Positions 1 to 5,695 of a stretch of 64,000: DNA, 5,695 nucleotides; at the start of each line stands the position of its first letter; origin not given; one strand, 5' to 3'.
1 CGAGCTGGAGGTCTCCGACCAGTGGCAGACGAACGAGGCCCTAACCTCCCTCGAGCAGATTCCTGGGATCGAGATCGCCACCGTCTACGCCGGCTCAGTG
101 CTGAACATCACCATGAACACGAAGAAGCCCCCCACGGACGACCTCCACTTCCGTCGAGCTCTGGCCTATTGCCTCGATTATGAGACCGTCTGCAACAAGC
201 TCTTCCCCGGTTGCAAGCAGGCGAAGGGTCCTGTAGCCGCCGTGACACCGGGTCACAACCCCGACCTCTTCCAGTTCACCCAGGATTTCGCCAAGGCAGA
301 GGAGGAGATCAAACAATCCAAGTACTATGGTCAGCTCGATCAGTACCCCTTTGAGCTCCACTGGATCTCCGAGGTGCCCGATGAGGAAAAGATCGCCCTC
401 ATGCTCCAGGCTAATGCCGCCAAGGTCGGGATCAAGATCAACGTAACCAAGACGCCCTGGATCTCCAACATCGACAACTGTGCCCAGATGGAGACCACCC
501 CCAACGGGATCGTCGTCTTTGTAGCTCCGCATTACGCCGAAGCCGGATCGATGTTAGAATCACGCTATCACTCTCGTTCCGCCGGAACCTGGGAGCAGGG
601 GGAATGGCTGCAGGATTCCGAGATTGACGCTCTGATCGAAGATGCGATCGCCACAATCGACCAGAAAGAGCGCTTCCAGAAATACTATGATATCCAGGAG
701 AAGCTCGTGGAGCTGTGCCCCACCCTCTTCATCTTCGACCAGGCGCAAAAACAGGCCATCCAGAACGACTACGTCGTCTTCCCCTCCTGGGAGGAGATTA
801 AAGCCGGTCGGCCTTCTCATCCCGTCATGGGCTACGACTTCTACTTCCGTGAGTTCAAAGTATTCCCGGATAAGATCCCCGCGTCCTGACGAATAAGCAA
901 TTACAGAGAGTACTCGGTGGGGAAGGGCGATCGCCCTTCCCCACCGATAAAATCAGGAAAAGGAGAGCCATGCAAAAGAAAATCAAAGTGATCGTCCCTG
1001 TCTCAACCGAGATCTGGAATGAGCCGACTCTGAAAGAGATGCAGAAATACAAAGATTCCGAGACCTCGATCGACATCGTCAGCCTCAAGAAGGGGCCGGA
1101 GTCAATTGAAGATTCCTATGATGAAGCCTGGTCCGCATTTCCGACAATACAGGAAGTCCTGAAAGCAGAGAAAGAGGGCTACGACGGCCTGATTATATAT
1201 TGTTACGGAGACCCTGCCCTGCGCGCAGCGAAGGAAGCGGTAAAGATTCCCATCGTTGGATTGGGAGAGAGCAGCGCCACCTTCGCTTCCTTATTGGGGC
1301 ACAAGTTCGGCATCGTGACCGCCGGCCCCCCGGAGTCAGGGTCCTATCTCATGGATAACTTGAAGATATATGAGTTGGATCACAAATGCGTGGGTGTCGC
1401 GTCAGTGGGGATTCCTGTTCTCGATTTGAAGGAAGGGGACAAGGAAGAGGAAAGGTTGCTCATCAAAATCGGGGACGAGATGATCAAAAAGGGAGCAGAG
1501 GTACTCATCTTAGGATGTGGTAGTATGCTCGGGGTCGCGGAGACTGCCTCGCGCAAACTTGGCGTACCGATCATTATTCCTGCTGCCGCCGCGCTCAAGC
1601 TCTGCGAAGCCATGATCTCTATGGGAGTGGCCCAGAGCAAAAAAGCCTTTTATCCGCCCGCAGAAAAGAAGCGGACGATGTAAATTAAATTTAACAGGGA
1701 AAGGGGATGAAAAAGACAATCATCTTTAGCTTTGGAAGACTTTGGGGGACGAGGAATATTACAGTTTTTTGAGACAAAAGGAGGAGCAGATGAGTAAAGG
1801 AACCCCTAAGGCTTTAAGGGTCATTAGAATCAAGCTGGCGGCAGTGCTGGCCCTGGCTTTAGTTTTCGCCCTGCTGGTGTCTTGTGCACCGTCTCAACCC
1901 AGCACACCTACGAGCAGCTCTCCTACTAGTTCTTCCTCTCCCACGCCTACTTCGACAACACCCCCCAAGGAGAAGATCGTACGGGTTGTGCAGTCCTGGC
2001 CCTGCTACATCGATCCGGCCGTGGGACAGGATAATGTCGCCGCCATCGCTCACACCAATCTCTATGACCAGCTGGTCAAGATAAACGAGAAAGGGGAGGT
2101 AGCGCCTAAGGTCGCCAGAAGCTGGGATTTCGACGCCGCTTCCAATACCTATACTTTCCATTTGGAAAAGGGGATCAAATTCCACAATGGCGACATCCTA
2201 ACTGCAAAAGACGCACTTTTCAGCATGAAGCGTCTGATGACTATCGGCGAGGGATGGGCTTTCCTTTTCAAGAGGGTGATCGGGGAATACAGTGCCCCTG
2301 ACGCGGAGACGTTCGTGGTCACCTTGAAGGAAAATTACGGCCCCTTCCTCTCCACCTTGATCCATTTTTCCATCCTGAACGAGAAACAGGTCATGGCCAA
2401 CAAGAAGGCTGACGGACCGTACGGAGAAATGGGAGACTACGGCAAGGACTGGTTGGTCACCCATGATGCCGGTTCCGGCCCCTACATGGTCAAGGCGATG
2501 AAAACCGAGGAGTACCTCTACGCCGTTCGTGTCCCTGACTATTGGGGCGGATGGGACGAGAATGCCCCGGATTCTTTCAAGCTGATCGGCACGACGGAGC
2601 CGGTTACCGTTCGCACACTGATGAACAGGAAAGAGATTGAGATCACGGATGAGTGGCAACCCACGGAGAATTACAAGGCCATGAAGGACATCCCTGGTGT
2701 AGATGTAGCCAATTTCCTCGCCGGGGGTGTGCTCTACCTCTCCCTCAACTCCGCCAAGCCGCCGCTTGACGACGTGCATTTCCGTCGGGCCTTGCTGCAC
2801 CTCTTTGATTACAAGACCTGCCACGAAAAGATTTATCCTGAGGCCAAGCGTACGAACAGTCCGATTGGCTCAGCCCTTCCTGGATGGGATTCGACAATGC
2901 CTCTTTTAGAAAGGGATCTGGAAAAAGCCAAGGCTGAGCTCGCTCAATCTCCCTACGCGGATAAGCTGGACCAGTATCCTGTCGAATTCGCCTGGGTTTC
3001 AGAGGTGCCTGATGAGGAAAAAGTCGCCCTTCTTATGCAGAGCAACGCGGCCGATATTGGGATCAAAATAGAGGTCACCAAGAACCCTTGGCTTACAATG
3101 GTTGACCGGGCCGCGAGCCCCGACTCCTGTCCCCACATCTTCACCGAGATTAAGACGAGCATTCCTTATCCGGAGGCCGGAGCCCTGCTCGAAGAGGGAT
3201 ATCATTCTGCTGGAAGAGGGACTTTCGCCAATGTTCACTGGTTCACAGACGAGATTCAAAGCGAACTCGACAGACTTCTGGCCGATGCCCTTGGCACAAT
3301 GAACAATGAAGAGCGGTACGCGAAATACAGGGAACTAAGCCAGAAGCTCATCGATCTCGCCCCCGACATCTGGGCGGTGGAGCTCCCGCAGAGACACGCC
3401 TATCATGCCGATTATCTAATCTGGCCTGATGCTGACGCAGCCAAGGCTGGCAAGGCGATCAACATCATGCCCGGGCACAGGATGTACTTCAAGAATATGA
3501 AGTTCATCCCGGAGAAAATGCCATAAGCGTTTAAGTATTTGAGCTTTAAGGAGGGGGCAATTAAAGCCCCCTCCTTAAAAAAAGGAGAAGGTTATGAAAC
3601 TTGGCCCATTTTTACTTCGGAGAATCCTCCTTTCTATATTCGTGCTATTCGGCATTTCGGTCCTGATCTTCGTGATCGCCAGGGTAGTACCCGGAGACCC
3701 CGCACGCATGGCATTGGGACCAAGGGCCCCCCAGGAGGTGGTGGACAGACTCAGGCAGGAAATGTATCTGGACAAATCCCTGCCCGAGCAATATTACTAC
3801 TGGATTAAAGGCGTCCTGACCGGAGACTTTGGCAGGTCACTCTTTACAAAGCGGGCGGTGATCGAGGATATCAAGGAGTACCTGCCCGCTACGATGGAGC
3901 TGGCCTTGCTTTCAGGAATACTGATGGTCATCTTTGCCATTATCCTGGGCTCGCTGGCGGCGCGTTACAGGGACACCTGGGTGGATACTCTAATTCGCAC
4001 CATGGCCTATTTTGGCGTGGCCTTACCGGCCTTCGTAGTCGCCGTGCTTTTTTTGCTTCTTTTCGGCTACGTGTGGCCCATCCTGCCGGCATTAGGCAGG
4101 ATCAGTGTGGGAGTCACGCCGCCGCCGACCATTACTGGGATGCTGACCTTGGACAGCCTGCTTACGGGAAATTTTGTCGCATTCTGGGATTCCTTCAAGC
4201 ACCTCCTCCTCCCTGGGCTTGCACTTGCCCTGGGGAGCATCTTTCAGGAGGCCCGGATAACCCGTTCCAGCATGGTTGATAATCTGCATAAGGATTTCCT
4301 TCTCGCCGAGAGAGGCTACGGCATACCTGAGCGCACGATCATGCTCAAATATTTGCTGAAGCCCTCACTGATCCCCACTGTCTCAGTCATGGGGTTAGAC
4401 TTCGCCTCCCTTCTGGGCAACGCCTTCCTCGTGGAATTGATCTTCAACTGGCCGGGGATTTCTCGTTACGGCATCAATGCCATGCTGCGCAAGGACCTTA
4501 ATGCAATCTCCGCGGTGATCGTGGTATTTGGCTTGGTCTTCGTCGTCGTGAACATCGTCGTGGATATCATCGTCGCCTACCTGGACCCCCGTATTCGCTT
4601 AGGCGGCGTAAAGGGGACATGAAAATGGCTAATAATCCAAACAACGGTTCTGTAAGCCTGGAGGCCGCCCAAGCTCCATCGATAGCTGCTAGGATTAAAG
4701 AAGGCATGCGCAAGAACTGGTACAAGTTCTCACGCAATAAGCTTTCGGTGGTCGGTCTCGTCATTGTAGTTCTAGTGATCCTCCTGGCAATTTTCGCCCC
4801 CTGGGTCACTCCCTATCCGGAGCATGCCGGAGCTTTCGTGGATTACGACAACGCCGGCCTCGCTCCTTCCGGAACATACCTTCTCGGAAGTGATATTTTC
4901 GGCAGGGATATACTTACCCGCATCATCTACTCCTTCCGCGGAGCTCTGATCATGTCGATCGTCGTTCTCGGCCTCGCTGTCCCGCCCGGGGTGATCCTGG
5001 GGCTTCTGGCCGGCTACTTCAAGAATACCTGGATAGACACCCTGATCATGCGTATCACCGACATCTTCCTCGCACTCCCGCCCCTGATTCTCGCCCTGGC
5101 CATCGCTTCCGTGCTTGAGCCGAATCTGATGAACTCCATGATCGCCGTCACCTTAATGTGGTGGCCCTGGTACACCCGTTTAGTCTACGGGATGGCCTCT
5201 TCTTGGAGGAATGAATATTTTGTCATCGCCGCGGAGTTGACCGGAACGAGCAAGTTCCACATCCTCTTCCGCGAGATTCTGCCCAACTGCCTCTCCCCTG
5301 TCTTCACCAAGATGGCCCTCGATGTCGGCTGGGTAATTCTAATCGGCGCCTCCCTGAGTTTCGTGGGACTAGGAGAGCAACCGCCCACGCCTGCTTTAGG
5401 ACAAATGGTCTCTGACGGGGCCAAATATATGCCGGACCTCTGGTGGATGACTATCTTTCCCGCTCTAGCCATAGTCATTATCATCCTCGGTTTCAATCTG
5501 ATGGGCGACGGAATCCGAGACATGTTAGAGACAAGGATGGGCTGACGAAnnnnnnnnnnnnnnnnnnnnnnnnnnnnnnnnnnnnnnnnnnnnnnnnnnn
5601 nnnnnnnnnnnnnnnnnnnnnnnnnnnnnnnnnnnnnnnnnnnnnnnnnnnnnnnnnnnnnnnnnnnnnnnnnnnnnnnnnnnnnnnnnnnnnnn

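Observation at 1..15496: Large uncharacterised catabolic cluster: Opp ABC + lone HyuA + two DUF917 + three hydantoin-type racemases + Xaa-Pro peptidase + Pro/Hyp racemase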

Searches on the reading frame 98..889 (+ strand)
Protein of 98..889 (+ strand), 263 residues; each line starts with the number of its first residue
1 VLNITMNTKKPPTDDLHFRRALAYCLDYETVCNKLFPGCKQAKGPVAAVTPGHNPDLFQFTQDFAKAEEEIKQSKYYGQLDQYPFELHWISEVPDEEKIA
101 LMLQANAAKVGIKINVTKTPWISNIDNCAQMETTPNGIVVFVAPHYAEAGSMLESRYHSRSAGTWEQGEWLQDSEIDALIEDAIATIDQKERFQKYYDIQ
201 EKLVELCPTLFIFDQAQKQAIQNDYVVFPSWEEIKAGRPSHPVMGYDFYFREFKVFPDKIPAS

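Call 3: search_protein_families(library=pfam, proteins=[window:98-889:+])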
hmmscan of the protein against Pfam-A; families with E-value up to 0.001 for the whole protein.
window:98-889:+ (263 aa): 1 family
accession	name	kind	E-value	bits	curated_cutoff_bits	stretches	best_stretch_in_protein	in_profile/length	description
PF00496.27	SBP_bac_5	-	1.1e-19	71.2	32.4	1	3-122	203-327/368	Bacterial extracellular solute-binding proteins, family 5 Middle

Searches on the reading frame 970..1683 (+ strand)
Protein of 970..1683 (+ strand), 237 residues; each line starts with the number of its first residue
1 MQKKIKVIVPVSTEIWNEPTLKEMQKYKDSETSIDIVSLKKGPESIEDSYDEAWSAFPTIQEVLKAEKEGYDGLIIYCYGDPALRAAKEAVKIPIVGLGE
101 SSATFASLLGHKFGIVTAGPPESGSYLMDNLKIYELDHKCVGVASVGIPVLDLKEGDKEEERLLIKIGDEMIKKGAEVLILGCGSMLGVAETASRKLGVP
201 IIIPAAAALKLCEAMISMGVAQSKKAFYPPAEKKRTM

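Call 3: search_protein_families(library=pfam, proteins=[window:970-1683:+])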
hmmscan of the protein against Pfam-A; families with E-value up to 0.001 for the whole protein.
window:970-1683:+ (237 aa): 1 family
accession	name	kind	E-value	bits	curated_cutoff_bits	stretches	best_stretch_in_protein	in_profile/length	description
PF01177.27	Asp_Glu_race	-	9.2e-44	150.2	31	1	5-211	1-210/211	Asp/Glu/Hydantoin racemase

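Call 6: search_protein_families(library=ncbifam, proteins=[window:970-1683:+], max_evalue=0.01)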
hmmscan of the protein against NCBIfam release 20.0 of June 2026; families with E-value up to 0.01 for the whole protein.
window:970-1683:+ (237 aa): 1 family
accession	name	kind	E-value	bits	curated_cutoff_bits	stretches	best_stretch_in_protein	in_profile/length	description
TIGR00035.1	asp_race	subfamily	2.3e-05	24.1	93.1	1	152-185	164-198/236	amino acid racemase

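Call 59: find_encoding_contigs(protein=window:970-1683:+, flank=10000, max_places=4)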
Protein window:970-1683:+ (237 aa): no gene with exactly this product is on record in the collection.

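Call 72: search_solved_structures(query=window:970-1683:+, max_evalue=0.01, show_alignments=1)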
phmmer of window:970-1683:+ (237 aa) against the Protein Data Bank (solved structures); distinct sequences matched with E-value up to 0.01: 5.
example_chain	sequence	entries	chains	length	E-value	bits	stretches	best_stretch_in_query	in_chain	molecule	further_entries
3qvj_A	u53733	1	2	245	2.3e-29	106.1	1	32-234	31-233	Putative hydantoin racemase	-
3qvk_A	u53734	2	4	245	1.5e-26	96.9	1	32-234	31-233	Putative hydantoin racemase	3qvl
5lfd_A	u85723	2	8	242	3.7e-24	89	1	20-234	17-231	Allantoin racemase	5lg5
2eq5_A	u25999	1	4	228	4.6e-14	56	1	46-208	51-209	228aa long hypothetical hydantoin racemase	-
9qbx_A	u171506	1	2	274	6.4e-14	55.5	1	4-212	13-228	Epimerase opaE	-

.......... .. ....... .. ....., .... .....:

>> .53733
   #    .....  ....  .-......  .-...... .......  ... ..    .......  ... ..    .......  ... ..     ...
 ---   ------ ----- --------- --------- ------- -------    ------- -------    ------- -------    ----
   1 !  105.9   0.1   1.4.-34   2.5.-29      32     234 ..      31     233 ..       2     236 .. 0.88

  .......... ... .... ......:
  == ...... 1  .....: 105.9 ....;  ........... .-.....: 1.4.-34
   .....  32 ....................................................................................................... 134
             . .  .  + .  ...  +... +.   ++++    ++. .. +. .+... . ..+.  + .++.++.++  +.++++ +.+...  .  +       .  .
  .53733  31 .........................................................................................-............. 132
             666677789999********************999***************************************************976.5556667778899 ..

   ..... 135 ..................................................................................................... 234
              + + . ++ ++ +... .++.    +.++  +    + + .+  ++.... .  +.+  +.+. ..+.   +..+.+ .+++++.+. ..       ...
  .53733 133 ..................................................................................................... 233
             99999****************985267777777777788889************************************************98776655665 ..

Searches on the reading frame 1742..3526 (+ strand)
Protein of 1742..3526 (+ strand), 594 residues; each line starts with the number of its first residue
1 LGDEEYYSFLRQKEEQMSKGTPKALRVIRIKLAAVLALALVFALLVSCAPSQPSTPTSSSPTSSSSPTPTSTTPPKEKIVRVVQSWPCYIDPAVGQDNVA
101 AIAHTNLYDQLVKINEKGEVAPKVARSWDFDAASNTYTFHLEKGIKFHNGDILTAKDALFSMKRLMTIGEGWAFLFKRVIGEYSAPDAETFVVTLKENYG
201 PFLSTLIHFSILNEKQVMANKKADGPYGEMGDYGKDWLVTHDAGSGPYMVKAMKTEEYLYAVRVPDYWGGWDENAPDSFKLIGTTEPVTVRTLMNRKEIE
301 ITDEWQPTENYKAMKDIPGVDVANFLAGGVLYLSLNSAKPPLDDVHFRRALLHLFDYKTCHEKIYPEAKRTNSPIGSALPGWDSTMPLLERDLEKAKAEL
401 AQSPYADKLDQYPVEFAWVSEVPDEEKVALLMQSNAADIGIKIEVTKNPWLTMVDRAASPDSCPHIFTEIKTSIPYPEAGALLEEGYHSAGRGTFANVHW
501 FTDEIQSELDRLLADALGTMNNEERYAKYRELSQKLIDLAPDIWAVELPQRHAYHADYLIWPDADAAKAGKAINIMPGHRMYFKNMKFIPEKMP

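Call 3: search_protein_families(library=pfam, proteins=[window:1742-3526:+])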
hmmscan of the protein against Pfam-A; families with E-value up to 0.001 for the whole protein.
window:1742-3526:+ (594 aa): 1 family
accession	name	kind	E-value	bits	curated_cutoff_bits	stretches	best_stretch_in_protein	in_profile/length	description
PF00496.27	SBP_bac_5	-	1.3e-60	206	32.4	1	119-455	1-332/368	Bacterial extracellular solute-binding proteins, family 5 Middle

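Call 6: search_protein_families(library=ncbifam, proteins=[window:1742-3526:+], max_evalue=0.01)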
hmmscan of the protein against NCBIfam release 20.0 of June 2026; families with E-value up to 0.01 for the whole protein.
window:1742-3526:+ (594 aa): 12 families
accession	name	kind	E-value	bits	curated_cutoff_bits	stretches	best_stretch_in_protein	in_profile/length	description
TIGR02294.1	nickel_nikA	equivalog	7.6e-29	100.6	393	1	101-538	29-463/501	nickel ABC transporter substrate-binding protein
NF045468.1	Opp5A_nikA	equivalog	4.7e-26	91.3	600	1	76-507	16-422/488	nickel ABC transporter substrate-binding protein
NF045467.1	Opp4A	equivalog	4.2e-17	61.6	650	2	103-164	62-122/556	oligopeptide ABC transporter substrate-binding protein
NF011684.0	PRK15104.1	equivalog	2.5e-16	59.5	947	2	76-166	38-127/543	oligopeptide ABC transporter substrate-binding protein OppA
NF043070.1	DppA_dipep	equivalog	4.2e-16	58.6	1005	1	104-458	57-422/535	dipeptide ABC transporter periplasmic-binding protein DppA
NF011689.0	PRK15109.1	equivalog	4.8e-16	58.5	560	2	239-446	209-414/547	ABC transporter substrate-binding protein SapA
NF047575.1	opine_bind_CntA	exception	2.9e-14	52.5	800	1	103-406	61-361/535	staphylopine-dependent metal ABC transporter substrate-binding lipoprotein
NF007287.0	PRK09755.1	equivalog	3.7e-12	45.9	1098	1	69-165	24-121/535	ABC transporter substrate-binding protein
NF011942.0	PRK15413.1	equivalog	9.6e-11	41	594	1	78-541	29-476/512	glutathione ABC transporter substrate-binding protein GsiB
TIGR04028.1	SBP_KPN_01854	hypoth_equivalog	8.7e-10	37.8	468.5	1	105-555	28-487/509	TIGR04028 family ABC transporter substrate-binding protein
NF010149.0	PRK13626.1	equivalog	5.7e-06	25.2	476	1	106-168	149-211/552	HTH-type transcriptional regulator SgrR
NF043077.1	MMSYN1_0169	equivalog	0.00075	18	650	1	96-147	57-108/896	oligopeptide ABC transporter substrate-binding protein OppA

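Call 73: search_solved_structures(query=window:1742-3526:+, max_evalue=1e-10)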
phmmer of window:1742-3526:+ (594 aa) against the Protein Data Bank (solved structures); distinct sequences matched with E-value up to 1e-10: 30.
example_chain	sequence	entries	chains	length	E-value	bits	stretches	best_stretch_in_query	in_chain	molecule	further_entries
3tpa_A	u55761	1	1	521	2.5e-22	82.5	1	74-456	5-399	Heme-binding protein A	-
8upi_A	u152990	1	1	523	3.1e-21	78.8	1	89-454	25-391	Peptide ABC transporter substrate-binding protein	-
6ofq_A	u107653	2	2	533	8.1e-18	67.6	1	89-456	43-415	Heme-binding protein A / AI-2 binding protein A | Heme-binding protein A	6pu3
5u4o_A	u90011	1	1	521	1.1e-16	63.9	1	99-533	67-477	ABC transporter substrate-binding protein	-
3o9p_A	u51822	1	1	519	1.2e-16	63.7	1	69-456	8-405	Periplasmic murein peptide-binding protein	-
4toz_A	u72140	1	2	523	1.6e-16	63.3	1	73-456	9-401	Periplasmic murein peptide-binding protein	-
3m8u_A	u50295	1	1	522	5.4e-16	61.6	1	80-533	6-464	Heme-binding protein A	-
4qfk_H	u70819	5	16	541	8.4e-15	57.6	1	84-458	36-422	ABC transporter periplasmic peptide-binding protein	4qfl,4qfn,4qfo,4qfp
1dpe_A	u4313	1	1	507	1.4e-14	56.8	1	105-458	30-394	DIPEPTIDE-BINDING PROTEIN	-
1dpp_A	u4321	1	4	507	1.5e-14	56.8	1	105-458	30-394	DIPEPTIDE BINDING PROTEIN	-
8z1y_F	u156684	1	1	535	1.6e-14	56.7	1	105-458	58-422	Dipeptide-binding protein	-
8z1z_F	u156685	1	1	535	1.8e-14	56.6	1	105-458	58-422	Dipeptide-binding protein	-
1zlq_A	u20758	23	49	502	6.4e-13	51.4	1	84-403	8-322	Nickel-binding periplasmic protein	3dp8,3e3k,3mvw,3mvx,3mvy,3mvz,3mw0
3mzb_A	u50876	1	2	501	6.4e-13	51.4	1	84-403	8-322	Nickel-binding periplasmic protein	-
8spm_A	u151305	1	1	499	6.6e-13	51.4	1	84-403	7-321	Nickel ABC transporter, nickel/metallophore periplasmic binding protein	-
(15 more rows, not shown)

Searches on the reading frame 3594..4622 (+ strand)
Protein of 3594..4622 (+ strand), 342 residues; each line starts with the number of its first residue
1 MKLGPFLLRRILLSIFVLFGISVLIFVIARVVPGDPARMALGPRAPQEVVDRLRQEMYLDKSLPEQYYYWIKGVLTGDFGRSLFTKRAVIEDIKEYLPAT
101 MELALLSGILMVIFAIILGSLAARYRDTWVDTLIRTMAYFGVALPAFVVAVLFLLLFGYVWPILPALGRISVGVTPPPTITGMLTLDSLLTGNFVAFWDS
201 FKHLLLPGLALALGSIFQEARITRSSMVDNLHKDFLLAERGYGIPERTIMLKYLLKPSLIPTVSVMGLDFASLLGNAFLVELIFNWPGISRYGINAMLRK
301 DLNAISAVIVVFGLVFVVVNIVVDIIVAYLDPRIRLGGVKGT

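Call 3: search_protein_families(library=pfam, proteins=[window:3594-4622:+])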
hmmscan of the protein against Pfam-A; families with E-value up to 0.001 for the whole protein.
window:3594-4622:+ (342 aa): 2 families
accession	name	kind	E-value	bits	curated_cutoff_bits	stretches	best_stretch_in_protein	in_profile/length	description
PF00528.27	BPD_transp_1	-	3.6e-38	131.6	26.4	1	115-335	1-183/184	Binding-protein-dependent transport system inner membrane component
PF19300.4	BPD_transp_1_N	-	4.1e-14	53.2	23.8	1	6-103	4-113/114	Binding-prot-dependent transport system membrane comp, N-term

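Call 60: find_encoding_contigs(protein=window:3594-4622:+, flank=10000, max_places=4)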
Protein window:3594-4622:+ (342 aa): 1 contig read that carries it; 1 place shown.
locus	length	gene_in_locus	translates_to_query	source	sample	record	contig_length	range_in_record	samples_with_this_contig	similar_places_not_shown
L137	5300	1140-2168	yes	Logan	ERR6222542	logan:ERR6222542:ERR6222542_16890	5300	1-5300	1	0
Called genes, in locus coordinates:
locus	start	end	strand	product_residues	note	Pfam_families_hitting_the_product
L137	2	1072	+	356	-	?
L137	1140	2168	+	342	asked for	PF19300:BPD_transp_1_N, PF00528:BPD_transp_1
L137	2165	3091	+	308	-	PF12911:OppC_N, PF00528:BPD_transp_1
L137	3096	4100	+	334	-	PF00005:ABC_tran, PF13175:AAA_15 (faint), PF13401:AAA_22 (faint), PF13304:AAA_21 (weak), PF08352:oligo_HPY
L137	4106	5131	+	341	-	PF00005:ABC_tran, PF02463:SMC_N (faint), PF13304:AAA_21 (faint), PF08352:oligo_HPY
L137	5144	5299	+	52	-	?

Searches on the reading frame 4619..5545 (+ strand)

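Call 3: search_protein_families(library=pfam, proteins=[window:4619-5545:+])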
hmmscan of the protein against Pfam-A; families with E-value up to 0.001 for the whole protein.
window:4619-5545:+ (308 aa): 2 families
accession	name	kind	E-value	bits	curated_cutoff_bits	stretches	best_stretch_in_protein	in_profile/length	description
PF00528.27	BPD_transp_1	-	3.1e-31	109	26.4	1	124-307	1-182/184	Binding-protein-dependent transport system inner membrane component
PF12911.12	OppC_N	-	6.7e-14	51.9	23.9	1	33-73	6-43/53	N-terminal TM domain of oligopeptide transport permease C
